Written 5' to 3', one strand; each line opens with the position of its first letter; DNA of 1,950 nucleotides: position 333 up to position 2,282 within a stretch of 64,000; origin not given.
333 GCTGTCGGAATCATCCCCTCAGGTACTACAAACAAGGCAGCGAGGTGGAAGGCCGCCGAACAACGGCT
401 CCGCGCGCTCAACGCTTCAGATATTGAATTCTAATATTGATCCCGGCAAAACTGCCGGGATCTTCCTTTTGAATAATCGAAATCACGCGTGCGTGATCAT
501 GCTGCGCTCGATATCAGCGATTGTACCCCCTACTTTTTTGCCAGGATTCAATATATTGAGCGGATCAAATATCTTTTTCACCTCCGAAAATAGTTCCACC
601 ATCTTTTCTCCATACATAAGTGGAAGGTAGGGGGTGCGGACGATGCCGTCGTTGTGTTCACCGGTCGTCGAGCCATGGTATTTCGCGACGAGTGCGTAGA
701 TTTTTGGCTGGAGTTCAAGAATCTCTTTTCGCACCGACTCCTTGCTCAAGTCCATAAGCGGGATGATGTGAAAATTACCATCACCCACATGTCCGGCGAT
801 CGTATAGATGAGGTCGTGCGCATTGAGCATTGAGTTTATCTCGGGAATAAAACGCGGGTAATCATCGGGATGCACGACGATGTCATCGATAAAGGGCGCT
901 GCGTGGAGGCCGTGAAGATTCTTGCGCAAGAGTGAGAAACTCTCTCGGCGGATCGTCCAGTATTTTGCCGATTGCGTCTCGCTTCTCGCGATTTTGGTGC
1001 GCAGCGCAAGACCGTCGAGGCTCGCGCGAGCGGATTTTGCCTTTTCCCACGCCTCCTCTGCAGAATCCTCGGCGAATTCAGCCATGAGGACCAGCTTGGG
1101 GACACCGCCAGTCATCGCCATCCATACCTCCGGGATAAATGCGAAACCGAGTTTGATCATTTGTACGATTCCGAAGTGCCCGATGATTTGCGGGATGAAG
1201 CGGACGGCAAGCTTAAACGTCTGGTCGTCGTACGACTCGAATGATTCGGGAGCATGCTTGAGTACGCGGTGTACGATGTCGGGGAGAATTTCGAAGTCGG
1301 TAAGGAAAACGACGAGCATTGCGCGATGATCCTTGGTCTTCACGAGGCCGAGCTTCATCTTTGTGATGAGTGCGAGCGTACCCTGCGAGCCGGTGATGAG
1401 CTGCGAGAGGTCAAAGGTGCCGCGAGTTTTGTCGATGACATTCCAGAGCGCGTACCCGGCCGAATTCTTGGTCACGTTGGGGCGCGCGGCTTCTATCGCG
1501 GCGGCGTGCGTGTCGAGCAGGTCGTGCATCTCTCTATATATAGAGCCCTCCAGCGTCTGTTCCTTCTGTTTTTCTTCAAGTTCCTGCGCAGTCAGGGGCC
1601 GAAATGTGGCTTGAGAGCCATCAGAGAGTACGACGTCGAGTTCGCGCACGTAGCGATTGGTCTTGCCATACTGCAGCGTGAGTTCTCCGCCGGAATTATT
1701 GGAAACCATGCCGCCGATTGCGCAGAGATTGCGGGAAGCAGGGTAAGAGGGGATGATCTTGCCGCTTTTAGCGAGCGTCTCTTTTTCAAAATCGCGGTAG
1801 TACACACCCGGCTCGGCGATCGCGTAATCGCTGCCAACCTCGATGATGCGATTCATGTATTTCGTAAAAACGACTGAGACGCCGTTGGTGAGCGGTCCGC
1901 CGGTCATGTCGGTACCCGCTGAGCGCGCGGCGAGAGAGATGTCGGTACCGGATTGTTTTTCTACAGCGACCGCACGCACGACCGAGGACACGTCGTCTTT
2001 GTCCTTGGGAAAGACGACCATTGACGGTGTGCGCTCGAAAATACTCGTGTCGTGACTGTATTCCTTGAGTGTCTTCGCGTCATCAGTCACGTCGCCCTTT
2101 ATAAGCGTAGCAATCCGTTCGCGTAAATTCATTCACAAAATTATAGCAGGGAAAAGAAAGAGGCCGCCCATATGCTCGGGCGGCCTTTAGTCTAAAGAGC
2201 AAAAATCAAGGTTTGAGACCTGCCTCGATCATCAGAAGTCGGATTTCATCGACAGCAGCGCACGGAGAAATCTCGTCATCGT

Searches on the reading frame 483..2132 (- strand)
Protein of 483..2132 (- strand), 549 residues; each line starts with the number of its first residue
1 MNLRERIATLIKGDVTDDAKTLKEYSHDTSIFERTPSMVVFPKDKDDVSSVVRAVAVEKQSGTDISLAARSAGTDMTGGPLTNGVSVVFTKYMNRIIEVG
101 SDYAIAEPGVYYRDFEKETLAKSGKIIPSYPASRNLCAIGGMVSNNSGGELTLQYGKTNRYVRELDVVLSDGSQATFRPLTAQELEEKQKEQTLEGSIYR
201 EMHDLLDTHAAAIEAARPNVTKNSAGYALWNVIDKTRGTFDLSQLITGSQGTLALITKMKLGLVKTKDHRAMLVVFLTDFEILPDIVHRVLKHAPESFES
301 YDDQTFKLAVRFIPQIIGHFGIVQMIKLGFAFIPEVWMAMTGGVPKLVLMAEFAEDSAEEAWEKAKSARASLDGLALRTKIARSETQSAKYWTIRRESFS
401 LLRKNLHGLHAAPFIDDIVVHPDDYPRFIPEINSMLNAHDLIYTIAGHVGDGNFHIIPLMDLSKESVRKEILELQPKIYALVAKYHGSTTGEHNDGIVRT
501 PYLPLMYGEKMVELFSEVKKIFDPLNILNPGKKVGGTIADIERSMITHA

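Call 6: search_protein_families(library=pfam, proteins=[window:483-2132:-], max_evalue=0.001)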
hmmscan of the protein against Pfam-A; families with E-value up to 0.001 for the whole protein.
window:483-2132:- (549 aa): 2 families
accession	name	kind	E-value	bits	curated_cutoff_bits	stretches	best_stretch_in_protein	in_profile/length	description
PF02913.24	FAD-oxidase_C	-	2.8e-45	155.4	21.2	1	268-532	3-247/248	FAD linked oxidases, C-terminal domain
PF01565.28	FAD_binding_4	-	3.1e-25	88.9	26.4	1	36-175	1-136/139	FAD binding domain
